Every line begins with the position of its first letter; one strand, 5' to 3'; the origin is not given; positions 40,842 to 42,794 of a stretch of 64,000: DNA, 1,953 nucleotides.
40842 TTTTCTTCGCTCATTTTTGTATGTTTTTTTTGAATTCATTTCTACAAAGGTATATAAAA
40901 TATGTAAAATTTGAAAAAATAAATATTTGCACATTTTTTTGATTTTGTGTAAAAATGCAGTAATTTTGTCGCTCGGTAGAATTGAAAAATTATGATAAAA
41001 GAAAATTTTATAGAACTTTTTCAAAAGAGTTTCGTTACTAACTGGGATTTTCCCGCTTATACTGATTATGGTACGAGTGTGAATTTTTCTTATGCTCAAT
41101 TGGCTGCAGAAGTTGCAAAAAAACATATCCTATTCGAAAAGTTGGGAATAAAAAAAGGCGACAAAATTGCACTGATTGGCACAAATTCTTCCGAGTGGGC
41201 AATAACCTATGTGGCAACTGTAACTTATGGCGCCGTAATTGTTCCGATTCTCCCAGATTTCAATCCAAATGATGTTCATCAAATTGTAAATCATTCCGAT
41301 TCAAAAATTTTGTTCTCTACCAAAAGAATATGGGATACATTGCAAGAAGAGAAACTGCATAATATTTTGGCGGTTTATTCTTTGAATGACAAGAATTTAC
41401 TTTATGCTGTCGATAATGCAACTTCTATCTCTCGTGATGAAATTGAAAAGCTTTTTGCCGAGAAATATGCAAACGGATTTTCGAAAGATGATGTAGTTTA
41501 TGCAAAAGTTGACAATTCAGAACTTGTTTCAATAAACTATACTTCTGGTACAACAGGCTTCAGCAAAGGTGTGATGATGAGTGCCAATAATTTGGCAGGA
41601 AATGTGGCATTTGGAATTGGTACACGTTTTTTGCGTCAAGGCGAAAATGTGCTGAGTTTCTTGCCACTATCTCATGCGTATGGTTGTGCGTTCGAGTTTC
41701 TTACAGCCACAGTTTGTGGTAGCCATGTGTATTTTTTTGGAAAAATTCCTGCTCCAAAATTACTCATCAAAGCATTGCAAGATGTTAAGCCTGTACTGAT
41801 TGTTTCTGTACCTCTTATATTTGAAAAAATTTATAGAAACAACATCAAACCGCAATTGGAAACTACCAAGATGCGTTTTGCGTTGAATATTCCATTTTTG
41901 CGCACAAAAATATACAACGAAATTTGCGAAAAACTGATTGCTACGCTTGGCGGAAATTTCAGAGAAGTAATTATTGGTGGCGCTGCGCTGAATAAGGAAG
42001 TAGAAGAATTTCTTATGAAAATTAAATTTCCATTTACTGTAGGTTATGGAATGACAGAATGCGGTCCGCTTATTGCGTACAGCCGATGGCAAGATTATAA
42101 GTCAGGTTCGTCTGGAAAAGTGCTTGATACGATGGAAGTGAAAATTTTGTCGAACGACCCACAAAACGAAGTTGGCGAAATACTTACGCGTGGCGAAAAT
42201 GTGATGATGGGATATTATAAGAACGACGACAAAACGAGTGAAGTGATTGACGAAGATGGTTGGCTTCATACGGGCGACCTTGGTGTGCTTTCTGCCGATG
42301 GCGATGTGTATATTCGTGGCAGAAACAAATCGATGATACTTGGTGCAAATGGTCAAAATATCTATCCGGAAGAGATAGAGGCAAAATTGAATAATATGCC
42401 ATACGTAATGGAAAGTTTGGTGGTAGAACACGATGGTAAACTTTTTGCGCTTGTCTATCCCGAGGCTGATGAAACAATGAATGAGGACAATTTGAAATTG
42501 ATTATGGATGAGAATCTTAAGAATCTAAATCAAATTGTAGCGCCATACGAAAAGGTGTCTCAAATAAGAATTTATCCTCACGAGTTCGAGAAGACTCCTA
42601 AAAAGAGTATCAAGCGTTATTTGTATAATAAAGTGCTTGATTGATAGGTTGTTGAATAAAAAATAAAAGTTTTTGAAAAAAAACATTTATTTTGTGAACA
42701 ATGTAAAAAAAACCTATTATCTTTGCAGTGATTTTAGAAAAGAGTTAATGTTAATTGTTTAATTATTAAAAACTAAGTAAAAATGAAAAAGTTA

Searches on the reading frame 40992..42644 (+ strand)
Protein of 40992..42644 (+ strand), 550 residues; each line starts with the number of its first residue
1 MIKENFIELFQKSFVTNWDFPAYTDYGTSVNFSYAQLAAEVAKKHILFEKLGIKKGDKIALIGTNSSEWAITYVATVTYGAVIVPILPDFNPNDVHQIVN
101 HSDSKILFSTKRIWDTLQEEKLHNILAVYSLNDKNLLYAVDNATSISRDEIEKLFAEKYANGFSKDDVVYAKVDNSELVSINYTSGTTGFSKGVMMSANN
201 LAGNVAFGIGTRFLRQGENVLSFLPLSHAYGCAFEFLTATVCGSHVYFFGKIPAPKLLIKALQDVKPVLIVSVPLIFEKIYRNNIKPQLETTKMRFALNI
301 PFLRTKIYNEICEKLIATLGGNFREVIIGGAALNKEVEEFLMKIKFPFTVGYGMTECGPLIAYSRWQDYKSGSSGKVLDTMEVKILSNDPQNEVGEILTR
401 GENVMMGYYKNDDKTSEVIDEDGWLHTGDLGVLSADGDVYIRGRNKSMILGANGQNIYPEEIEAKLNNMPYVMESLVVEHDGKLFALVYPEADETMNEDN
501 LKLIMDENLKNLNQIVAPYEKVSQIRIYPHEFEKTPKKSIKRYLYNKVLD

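Call 9: search_protein_families(library=pfam, proteins=[window:40992-42644:+], max_evalue=0.01)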
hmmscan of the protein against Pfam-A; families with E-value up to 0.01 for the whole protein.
window:40992-42644:+ (550 aa): 2 families
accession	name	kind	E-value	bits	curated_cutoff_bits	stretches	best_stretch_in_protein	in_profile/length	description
PF00501.34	AMP-binding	-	4.8e-69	233.5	29.9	1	17-409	8-384/384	AMP-binding enzyme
PF23562.2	AMP-binding_C_3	-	0.00028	21.7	20.8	1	448-543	3-106/124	AMP-binding enzyme C-terminal domain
